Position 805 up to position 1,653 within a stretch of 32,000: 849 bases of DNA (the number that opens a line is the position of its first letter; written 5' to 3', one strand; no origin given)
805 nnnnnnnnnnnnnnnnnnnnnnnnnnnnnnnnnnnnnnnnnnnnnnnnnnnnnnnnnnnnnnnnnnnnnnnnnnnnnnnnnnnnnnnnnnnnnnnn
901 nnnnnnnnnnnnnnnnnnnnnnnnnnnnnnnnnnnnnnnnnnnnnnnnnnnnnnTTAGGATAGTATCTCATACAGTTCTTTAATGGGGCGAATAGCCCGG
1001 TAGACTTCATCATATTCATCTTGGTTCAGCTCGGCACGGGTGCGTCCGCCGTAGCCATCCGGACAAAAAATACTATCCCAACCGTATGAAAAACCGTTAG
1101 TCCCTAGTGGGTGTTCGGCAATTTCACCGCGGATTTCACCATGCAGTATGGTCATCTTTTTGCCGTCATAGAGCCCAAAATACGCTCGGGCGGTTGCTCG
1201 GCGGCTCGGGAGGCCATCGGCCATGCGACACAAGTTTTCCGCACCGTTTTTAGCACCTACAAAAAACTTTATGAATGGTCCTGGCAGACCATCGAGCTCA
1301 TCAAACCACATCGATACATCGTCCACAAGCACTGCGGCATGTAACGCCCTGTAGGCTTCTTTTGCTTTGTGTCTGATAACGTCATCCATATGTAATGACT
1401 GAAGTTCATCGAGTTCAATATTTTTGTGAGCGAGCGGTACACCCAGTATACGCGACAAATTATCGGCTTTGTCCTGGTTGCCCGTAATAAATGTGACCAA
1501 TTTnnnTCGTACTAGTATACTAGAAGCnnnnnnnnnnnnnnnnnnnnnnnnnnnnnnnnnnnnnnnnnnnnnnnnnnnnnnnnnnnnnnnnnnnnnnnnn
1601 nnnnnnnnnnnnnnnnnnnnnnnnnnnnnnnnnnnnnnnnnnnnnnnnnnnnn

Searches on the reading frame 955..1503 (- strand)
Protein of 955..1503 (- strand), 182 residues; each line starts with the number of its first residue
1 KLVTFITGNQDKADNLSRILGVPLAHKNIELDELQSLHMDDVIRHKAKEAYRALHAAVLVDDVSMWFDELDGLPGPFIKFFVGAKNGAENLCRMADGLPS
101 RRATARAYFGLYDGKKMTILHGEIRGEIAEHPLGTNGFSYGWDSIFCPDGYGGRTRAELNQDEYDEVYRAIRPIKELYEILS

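Call 11: search_protein_families(library=pfam, proteins=[window:955-1503:-], max_evalue=0.00001)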
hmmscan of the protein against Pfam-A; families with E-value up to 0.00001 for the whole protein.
window:955-1503:- (182 aa): 1 family
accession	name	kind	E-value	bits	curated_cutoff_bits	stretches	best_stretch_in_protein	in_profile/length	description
PF01725.21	Ham1p_like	-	1.2e-31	110.5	22.5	1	3-167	1-173/186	Ham1 family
